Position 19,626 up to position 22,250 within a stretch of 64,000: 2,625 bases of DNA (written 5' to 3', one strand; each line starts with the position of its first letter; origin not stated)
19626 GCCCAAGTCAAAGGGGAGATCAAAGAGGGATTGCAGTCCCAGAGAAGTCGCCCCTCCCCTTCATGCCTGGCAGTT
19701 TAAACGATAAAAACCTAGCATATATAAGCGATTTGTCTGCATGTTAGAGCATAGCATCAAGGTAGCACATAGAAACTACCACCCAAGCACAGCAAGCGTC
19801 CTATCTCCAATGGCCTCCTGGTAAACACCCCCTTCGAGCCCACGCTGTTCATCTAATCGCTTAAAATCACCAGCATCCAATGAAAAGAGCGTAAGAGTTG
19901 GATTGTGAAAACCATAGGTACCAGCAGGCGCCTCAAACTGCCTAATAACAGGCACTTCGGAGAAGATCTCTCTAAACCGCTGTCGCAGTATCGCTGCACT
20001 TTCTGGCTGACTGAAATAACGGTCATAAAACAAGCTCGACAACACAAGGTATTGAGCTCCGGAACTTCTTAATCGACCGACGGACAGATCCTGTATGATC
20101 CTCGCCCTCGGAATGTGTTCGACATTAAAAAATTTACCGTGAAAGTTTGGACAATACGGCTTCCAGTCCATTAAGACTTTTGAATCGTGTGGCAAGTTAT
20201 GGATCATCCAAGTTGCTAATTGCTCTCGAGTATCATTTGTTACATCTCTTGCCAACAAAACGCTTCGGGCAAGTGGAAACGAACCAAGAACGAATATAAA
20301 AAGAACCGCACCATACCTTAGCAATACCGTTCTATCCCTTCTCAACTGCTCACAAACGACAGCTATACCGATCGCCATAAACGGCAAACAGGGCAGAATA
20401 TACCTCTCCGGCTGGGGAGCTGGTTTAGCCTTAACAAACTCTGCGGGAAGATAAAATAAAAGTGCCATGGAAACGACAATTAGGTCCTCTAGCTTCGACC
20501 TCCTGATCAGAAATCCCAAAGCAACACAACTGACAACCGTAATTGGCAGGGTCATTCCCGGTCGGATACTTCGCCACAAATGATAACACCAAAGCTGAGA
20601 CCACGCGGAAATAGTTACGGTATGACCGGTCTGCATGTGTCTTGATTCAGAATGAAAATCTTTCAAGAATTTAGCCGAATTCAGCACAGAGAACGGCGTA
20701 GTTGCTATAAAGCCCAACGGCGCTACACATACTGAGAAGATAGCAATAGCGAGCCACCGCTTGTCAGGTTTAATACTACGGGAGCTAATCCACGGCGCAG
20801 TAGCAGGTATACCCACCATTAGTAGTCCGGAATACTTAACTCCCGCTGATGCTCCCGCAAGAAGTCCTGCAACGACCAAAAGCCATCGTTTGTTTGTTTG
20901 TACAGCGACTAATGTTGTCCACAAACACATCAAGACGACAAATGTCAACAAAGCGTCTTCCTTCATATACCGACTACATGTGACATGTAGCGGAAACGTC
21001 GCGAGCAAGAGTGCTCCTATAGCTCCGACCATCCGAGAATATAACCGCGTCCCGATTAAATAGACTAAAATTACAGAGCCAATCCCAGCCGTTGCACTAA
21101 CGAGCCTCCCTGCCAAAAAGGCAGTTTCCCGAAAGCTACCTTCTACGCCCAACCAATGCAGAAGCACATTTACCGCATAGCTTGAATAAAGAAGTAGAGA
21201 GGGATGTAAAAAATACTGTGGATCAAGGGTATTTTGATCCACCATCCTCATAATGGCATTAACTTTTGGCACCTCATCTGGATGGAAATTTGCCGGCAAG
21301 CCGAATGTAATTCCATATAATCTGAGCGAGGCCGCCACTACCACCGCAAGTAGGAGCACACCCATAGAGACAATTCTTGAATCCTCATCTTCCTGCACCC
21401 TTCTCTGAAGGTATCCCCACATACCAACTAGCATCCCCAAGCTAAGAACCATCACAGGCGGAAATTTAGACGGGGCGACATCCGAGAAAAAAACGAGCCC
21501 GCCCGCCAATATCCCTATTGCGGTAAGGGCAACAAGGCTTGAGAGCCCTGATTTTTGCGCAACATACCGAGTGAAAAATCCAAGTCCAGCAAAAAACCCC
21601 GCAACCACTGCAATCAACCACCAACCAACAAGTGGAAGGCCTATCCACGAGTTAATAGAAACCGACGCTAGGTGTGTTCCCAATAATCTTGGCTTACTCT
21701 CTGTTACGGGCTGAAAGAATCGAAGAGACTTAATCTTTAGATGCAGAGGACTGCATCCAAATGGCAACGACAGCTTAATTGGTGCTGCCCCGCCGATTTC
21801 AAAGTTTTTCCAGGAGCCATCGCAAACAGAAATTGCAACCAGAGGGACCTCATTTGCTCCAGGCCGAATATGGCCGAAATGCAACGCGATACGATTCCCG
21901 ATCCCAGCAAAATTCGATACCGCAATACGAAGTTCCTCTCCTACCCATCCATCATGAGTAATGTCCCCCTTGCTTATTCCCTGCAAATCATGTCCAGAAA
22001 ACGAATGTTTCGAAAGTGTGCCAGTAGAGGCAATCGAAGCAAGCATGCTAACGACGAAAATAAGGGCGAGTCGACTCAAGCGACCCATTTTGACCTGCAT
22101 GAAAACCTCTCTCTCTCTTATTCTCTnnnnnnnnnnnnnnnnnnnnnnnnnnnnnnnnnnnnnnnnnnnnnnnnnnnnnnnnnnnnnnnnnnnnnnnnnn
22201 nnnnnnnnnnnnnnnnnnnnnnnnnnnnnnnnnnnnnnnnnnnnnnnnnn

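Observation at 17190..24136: Operon of a GT-C (ArnT/PMT-like) glycosyltransferase, a second large multipass membrane protein of unknown function, ugd and a UDP-glucuronate decarboxylase: candidate consumers of the lipid-linked pentose donor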

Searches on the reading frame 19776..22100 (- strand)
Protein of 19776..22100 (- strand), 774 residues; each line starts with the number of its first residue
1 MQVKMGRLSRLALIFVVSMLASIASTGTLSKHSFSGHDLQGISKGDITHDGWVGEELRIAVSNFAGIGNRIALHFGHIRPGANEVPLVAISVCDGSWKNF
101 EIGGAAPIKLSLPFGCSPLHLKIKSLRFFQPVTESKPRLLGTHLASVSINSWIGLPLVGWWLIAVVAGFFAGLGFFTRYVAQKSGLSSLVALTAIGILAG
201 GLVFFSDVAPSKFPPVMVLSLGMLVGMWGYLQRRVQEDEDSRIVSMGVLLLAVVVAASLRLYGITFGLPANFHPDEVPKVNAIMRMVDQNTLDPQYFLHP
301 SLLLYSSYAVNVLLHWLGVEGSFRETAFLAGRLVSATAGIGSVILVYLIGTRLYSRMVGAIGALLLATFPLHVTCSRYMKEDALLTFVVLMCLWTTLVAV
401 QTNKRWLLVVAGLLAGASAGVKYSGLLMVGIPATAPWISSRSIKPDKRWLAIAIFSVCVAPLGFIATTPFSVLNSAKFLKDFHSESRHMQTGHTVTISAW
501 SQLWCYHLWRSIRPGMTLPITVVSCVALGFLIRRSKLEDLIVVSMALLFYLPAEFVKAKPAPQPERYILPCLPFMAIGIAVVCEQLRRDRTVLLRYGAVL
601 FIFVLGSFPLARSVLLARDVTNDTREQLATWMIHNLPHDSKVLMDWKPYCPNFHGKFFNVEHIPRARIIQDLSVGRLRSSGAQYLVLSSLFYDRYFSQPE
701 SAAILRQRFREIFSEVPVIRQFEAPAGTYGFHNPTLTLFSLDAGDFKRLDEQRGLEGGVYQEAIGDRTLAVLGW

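Call 4: search_protein_families(library=pfam, proteins=[window:19776-22100:-], max_evalue=0.01)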
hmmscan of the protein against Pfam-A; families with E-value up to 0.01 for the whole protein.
window:19776-22100:- (774 aa): 1 family
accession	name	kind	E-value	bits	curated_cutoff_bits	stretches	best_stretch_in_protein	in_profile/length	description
PF13231.12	PMT_2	-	2.2e-15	57.7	26.1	1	329-461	22-156/160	Dolichyl-phosphate-mannose-protein mannosyltransferase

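Call 10: search_protein_families(library=ncbifam, proteins=[window:19776-22100:-], max_evalue=0.01)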
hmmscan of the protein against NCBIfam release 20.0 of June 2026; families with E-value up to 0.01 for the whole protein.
window:19776-22100:- (774 aa): 1 family
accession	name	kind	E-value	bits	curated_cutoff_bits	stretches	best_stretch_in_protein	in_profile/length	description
TIGR03663.1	TIGR03663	subfamily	3.4e-08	32.9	126.25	1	251-422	6-163/435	flippase activity-associated protein Agl23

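Call 11: search_solved_structures(query=window:19776-22100:-, max_evalue=1, show_alignments=2)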
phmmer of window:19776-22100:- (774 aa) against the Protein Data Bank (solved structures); distinct sequences matched with E-value up to 1: 0.

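Call 13: find_homologous_proteins(query=window:19776-22100:-)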
Query window:19776-22100:- (774 aa): 276 proteins with E <= 0.001 among 8000 candidates; the best 120 are listed.
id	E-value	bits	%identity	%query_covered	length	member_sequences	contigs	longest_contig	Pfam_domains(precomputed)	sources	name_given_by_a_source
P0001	0.0e+0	1587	90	100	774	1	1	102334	PF02366.25,PF13231.13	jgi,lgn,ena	jgi:4-amino-4-deoxy-L-arabinose transferase-like glycosyltransferase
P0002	0.0e+0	1334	73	100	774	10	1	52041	PF13231.13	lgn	-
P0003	0.0e+0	1288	71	100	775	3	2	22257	PF02366.25,PF13231.13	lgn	-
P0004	0.0e+0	1272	71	100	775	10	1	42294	PF02366.25,PF13231.13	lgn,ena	-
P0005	6.3e-290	982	59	96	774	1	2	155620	PF13231.13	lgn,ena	-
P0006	1.3e-289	981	59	96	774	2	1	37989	PF13231.13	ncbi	-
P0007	1.2e-284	965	58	96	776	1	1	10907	PF02366.25,PF13231.13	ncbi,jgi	jgi:4-amino-4-deoxy-L-arabinose transferase-like glycosyltransferase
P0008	3.1e-282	957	58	96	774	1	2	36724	PF02366.25,PF13231.13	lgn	-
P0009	5.0e-281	953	57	98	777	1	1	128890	PF02366.25,PF13231.13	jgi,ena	jgi:4-amino-4-deoxy-L-arabinose transferase-like glycosyltransferase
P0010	4.2e-280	950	58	96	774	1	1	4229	PF02366.25,PF13231.13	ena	-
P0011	1.5e-278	945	58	95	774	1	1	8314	PF13231.13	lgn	-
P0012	1.4e-276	938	58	96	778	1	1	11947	PF13231.13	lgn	-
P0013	3.9e-276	937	57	96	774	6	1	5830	PF02366.25,PF13231.13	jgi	jgi:hypothetical protein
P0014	1.5e-274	931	57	97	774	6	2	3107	PF02366.25,PF13231.13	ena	-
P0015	1.4e-273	928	57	96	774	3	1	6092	PF13231.13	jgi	jgi:hypothetical protein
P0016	9.9e-273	925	57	96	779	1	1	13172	PF02366.25,PF13231.13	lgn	-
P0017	1.2e-271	922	56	96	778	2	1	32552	PF13231.13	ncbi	-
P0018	2.5e-269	914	56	96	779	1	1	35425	PF02366.25,PF13231.13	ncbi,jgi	jgi:hypothetical protein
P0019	2.5e-269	914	56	97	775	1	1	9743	PF02366.25,PF13231.13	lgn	-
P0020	8.5e-268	909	57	96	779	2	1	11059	PF02366.25,PF13231.13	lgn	-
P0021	1.9e-267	908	55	96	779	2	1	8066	PF02366.25,PF13231.13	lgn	-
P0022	2.2e-265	901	55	97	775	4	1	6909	PF02366.25,PF13231.13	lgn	-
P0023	7.9e-265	899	55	97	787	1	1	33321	PF02366.25,PF13231.13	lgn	-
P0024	3.5e-264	897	54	97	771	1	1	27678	PF02366.25,PF13231.13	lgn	-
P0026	7.5e-262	889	55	98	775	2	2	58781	PF02366.25,PF13231.13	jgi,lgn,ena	-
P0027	2.0e-259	881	56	96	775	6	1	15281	PF02366.25,PF13231.13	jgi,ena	jgi:hypothetical protein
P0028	5.4e-256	870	55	94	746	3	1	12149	PF02366.25,PF13231.13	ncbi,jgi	jgi:hypothetical protein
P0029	1.4e-254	865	55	96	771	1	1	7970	PF02366.25,PF13231.13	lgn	-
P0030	2.0e-254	865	53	97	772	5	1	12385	PF02366.25,PF13231.13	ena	-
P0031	7.8e-254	863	54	95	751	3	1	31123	PF02366.25,PF13231.13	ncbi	-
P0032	8.6e-254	863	53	96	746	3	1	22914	PF02366.25,PF13231.13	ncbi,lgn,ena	-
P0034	6.3e-253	860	53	97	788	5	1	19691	PF02366.25,PF13231.13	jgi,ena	jgi:hypothetical protein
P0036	2.2e-250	851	52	96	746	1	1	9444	PF02366.25,PF13231.13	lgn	-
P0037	4.4e-250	850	51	96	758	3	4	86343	PF02366.25,PF13231.13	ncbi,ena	-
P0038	2.3e-249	848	52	96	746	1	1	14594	PF02366.25,PF13231.13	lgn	-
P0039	4.4e-249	847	53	96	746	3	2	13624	PF02366.25,PF13231.13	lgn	-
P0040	2.0e-248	845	81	59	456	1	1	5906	PF02366.25,PF13231.13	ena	-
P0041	4.1e-247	841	56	89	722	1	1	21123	PF02366.25,PF13231.13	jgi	jgi:4-amino-4-deoxy-L-arabinose transferase-like glycosyltransferase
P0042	3.2e-245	834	52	96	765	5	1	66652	PF02366.25,PF13231.13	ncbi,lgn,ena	-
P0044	2.6e-243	828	51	96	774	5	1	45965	PF02366.25,PF13231.13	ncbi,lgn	-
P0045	5.2e-242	824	52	96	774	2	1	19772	PF02366.25,PF13231.13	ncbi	-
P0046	2.6e-241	821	51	98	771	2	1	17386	PF02366.25,PF13231.13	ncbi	-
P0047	1.1e-240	819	51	96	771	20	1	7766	PF02366.25,PF13231.13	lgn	-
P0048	8.8e-240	816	50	96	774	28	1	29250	PF02366.25,PF13231.13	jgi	jgi:4-amino-4-deoxy-L-arabinose transferase-like glycosyltransferase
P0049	3.5e-239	814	53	97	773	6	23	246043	PF02366.25,PF13231.13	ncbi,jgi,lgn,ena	jgi:hypothetical protein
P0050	1.2e-238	813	51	95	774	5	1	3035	PF02366.25,PF13231.13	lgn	-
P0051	4.0e-238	811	51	95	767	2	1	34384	PF02366.25,PF13231.13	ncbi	-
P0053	2.1e-237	809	51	95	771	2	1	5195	PF02366.25,PF13231.13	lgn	-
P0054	2.1e-237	809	50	98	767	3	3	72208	PF02366.25,PF13231.13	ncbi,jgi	jgi:4-amino-4-deoxy-L-arabinose transferase-like glycosyltransferase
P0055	4.6e-237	807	52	96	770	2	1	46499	PF02366.25,PF13231.13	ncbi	-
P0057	5.9e-237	807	51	97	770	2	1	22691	PF02366.25,PF13231.13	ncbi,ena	-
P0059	5.5e-235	801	52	94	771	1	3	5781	PF02366.25,PF13231.13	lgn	-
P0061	8.0e-235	800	63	71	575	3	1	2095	PF02366.25,PF13231.13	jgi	jgi:hypothetical protein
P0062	2.7e-234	798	68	65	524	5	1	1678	PF02366.25,PF13231.13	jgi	jgi:hypothetical protein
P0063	5.5e-234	797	49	97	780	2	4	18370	PF02366.25,PF13231.13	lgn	-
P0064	1.0e-233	796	52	95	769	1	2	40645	PF02366.25,PF13231.13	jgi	jgi:4-amino-4-deoxy-L-arabinose transferase-like glycosyltransferase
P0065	1.2e-233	796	51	97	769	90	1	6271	PF02366.25,PF13231.13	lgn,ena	-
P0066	2.8e-232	792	68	65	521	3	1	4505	PF02366.25,PF13231.13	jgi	jgi:hypothetical protein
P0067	1.8e-229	782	50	94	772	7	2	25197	PF02366.25,PF13231.13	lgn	-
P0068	8.5e-229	780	49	96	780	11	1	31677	PF02366.25,PF13231.13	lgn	-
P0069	4.5e-223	761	48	98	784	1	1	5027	PF02366.25,PF13231.13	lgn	-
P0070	1.3e-222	760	49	96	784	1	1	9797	PF02366.25,PF13231.13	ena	-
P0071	2.3e-219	749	49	94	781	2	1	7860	PF02366.25,PF13231.13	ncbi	-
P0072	3.4e-218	745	58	75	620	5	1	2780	PF02366.25,PF13231.13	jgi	jgi:4-amino-4-deoxy-L-arabinose transferase-like glycosyltransferase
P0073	3.8e-218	745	61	70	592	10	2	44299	PF02366.25,PF13231.13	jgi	jgi:hypothetical protein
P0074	1.0e-217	743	54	83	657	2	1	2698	PF02366.25,PF13231.13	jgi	jgi:hydrogenase-4 membrane subunit HyfE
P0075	2.9e-216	739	59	73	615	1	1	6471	PF02366.25,PF13231.13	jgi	-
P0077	4.4e-206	705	46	100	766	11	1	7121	PF02366.25,PF13231.13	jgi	jgi:hypothetical protein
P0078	6.1e-203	695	45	98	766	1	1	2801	PF02366.25,PF13231.13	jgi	-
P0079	1.4e-199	683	46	99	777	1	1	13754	PF02366.25,PF13231.13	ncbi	-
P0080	1.2e-198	680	49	88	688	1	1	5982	PF02366.25,PF13231.13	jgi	jgi:hypothetical protein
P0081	3.2e-198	679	45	97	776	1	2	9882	PF02366.25,PF13231.13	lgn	-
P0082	4.6e-197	675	44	99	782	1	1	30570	PF02366.25,PF13231.13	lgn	-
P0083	1.9e-195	670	45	99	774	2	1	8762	PF02366.25,PF13231.13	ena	-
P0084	3.9e-195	669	47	98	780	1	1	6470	PF02366.25,PF13231.13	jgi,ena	jgi:4-amino-4-deoxy-L-arabinose transferase-like glycosyltransferase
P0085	1.9e-194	667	45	99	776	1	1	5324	PF02366.25,PF13231.13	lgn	-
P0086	2.0e-194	666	45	95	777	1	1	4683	PF02366.25,PF13231.13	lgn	-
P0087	5.7e-194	665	47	94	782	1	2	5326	PF02366.25,PF13231.13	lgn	-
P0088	9.5e-194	664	46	94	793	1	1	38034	PF02366.25,PF13231.13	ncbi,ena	-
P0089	3.3e-193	662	47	91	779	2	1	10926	PF02366.25,PF13231.13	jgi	jgi:hypothetical protein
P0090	5.1e-193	662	45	97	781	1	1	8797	PF02366.25,PF13231.13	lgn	-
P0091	7.3e-193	661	45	96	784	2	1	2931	PF02366.25,PF13231.13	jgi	-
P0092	5.5e-192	658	46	93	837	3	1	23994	PF02366.25,PF13231.13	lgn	-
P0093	4.3e-191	655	45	94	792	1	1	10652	PF02366.25,PF13231.13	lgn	-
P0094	7.2e-191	655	46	96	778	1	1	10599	PF02366.25,PF13231.13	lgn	-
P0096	1.9e-189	650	45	94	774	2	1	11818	PF02366.25,PF13231.13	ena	-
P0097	3.4e-189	649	44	99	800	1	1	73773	PF02366.25,PF13231.13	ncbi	-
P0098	1.5e-188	647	46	92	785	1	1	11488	PF02366.25,PF13231.13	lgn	-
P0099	1.7e-188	647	45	94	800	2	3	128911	PF02366.25,PF13231.13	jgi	jgi:hypothetical protein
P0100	8.8e-188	644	46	97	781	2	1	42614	PF02366.25,PF13231.13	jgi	jgi:hypothetical protein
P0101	2.1e-187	643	45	93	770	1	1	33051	PF02366.25,PF13231.13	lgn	-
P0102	5.4e-187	642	44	99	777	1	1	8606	PF02366.25,PF13231.13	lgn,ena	-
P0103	1.7e-185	637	43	94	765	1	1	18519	PF02366.25,PF13231.13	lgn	-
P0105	2.6e-184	633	46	91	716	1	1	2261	PF02366.25,PF13231.13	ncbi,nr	ncbi:MAG: glycosyltransferase family 39 protein, partial [Bdellovibrionales bacterium]|nr:glycosyltr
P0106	4.6e-184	632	61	61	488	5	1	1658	PF02366.25,PF13231.13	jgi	jgi:hypothetical protein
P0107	6.8e-184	632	42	99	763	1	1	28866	PF02366.25,PF13231.13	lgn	-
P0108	7.8e-184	631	43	96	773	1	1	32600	PF02366.25,PF13231.13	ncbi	ncbi:MAG: glycosyltransferase family 39 protein [Bdellovibrionota bacterium]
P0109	1.1e-183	631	45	94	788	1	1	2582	PF02366.25,PF13231.13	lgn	-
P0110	1.1e-183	631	46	94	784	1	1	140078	PF02366.25,PF13231.13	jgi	-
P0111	1.7e-183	630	43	95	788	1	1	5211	PF02366.25,PF13231.13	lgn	-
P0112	2.0e-183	630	44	98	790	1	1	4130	PF02366.25,PF13231.13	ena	-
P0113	2.1e-183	630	44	95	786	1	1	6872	PF02366.25,PF13231.13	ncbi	-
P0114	1.1e-182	628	45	93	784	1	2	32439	PF02366.25,PF13231.13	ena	-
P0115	1.4e-182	627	44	97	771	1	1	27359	PF02366.25,PF13231.13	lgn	-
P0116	2.6e-182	626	45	94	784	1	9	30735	PF02366.25,PF13231.13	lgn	-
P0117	6.3e-181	622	44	98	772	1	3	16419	PF02366.25,PF13231.13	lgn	-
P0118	1.4e-180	621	41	98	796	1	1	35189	PF02366.25,PF13231.13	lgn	-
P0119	6.7e-180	618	43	93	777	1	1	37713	PF02366.25,PF13231.13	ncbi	-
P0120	1.8e-179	617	43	98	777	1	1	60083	PF02366.25,PF13231.13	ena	-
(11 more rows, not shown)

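Call 15: find_related_loci(query=window:19776-22100:-, collection=genome_contigs, flank=10000)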
Query window:19776-22100:- (774 aa) in genome_contigs; peptide patterns used: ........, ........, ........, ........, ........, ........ (x = any residue, [..] = any of these).
21 stretches matched a pattern; 12 encode a relative of the query (tblastn E <= 1e-3); 12 distinct loci.
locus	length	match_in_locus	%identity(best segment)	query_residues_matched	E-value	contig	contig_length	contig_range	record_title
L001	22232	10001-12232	55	11-753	0e+0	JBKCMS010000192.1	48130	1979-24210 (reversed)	MAG: Pseudomonadota bacterium isolate samp_506_metabat2_168 samp_506_2449621, whole genome shotgun sequence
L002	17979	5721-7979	57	1-753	0e+0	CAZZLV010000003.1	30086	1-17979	MAG TPA_asm: uncultured Bdellovibrionales bacterium isolate SRP124364_co1_308 genome assembly, contig: NODE_1196_length_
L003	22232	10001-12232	56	10-753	0e+0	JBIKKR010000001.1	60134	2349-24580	MAG: Bdellovibrionota bacterium isolate ME2014-08-05_3300044627_group5_bin128 Rohwer_bin1184_scaffold_202_c1, whole geno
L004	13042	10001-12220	53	4-748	0e+0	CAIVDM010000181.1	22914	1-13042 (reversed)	MAG: uncultured delta proteobacterium isolate ErkenSummer_bin-0574 genome assembly, contig: bin-0574:181/255, whole geno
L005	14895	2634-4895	53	1-752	0e+0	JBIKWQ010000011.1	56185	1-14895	MAG: Bdellovibrionota bacterium isolate ME2015-09-13_3300035666_group6_bin39 Rohwer_bin1188_scaffold_312_c1, whole genom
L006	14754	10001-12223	51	7-750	0e+0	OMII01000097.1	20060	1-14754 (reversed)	Proteobacteria bacterium isolate AM_0268 genome assembly, contig: AM_0268_97, whole genome shotgun sequence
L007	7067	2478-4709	51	12-752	0e+0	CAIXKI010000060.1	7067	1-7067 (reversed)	MAG: uncultured delta proteobacterium isolate Loclat_bin-13748 genome assembly, contig: bin-13748:060/257, whole genome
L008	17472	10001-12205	52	12-752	0e+0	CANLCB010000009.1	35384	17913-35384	MAG: Deltaproteobacteria bacterium isolate ZE-Oct18-108 genome assembly, contig: ZE-Oct18-C611, whole genome shotgun seq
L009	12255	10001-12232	51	12-752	0e+0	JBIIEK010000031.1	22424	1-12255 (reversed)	MAG: Bdellovibrionota bacterium isolate ME2000-09-26pf_3300044610_group1_bin166 Rohwer_bin1165_scaffold_1252_c1, whole g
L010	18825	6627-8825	51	19-752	0e+0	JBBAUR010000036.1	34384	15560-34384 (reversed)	MAG: Bdellovibrionota bacterium isolate EUL_302 ctg36-EUL_302, whole genome shotgun sequence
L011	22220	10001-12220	52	19-757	0e+0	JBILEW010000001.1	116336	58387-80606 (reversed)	MAG: Bdellovibrionota bacterium isolate ME2016-07-29_3300044622_group7_bin183 Rohwer_bin1189_scaffold_20_c2, whole genom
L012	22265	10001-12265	50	19-774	0e+0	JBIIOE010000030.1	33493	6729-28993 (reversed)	MAG: Bdellovibrionota bacterium isolate ME2002-09-27pf_3300034103_group1_bin185 Rohwer_bin1191_scaffold_166_c1, whole ge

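Call 18: search_protein_families(library=pfam, proteins=[L001:12336-13571:-, L005:5001-6299:-, L008:12701-13909:-, L003:13254-14399:-, L003:15840-17018:+, L011:13122-14261:-, L011:15873-17144:+, L011:17149-18333:+, L012:12337-15726:-, L012:15954-17156:+], max_evalue=0.0001)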
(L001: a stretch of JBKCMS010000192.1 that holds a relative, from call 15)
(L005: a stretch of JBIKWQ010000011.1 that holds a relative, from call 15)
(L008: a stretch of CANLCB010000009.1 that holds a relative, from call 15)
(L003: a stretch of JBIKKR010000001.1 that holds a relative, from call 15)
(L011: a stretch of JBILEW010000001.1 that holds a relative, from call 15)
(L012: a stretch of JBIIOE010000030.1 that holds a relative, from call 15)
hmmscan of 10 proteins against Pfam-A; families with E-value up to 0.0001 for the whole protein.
L001:12336-13571:- (411 aa): 2 families
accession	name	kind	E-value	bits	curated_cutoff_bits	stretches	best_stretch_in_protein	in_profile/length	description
PF01960.23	ArgJ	-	7.9e-137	456.4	32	1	29-411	2-376/377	ArgJ family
PF03576.19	Peptidase_S58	-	1.5e-05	25.1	23.9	1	178-274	196-283/307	Peptidase family S58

L005:5001-6299:- (432 aa): 1 family
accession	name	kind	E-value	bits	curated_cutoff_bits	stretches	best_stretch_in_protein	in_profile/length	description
PF01960.23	ArgJ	-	6.9e-135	450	32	1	50-431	2-375/377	ArgJ family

L008:12701-13909:- (402 aa): 1 family
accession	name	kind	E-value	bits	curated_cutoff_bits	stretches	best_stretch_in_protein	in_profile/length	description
PF01960.23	ArgJ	-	1.7e-140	468.5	32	1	20-401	2-375/377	ArgJ family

L003:13254-14399:- (381 aa): 2 families
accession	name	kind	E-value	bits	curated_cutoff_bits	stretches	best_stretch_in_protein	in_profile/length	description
PF13635.12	DUF4143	-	4.4e-32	111.5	28.1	1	174-327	2-159/160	Domain of unknown function (DUF4143)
PF13173.12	AAA_14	-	2.5e-17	63.5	27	1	16-135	4-127/129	AAA domain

L003:15840-17018:+ (392 aa): 3 families
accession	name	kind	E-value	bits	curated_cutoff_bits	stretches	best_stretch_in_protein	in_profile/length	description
PF13635.12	DUF4143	-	2.9e-33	115.3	28.1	1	186-338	8-159/160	Domain of unknown function (DUF4143)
PF13173.12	AAA_14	-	1.5e-24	86.9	27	1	14-139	5-128/129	AAA domain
PF13401.12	AAA_22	-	7.3e-06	26.8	27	0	12-109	6-123/130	AAA domain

L011:13122-14261:- (379 aa): 1 family
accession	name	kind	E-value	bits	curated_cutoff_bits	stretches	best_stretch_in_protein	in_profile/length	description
PF07995.17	GSDH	-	2e-46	159.3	25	1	38-369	2-323/332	Glucose / Sorbosone dehydrogenase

L011:15873-17144:+ (423 aa): 1 family
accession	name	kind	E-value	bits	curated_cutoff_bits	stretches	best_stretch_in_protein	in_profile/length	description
PF00155.27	Aminotran_1_2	-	1e-39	137.2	19.7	1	52-396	5-345/361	Aminotransferase class I and II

L011:17149-18333:+ (394 aa): 3 families
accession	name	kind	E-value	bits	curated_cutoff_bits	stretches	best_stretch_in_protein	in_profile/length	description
PF10084.14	DUF2322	-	1e-15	58.1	27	1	10-100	1-92/99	Uncharacterized protein conserved in bacteria (DUF2322)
PF00132.30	Hexapep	-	7e-10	38.6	27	1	242-275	3-36/36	Bacterial transferase hexapeptide (six repeats)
PF14602.12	Hexapep_2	-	6.3e-05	23.1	27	1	286-314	3-31/34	Hexapeptide repeat of succinyl-transferase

L012:12337-15726:- (1129 aa): 0 families

L012:15954-17156:+ (400 aa): 6 families
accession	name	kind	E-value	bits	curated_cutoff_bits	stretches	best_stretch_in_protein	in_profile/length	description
PF12802.13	MarR_2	-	1e-17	64.4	27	2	28-86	2-61/61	MarR family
PF01047.28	MarR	-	3.3e-11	43.3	24.6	0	29-85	1-57/59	MarR family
PF13463.12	HTH_27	-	1.5e-09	38.5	22.2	1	32-95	4-68/68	Winged helix DNA-binding domain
PF01978.25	TrmB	-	2.9e-06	27.5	25.6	1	28-78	5-55/68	Sugar-specific transcriptional regulator TrmB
PF22381.2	Staph_reg_Sar_Rot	-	1e-05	26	27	0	28-100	11-83/85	Transcriptional regulator SarA/Rot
PF08279.18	HTH_11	-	1e-05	25.7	25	1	41-72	11-42/55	HTH domain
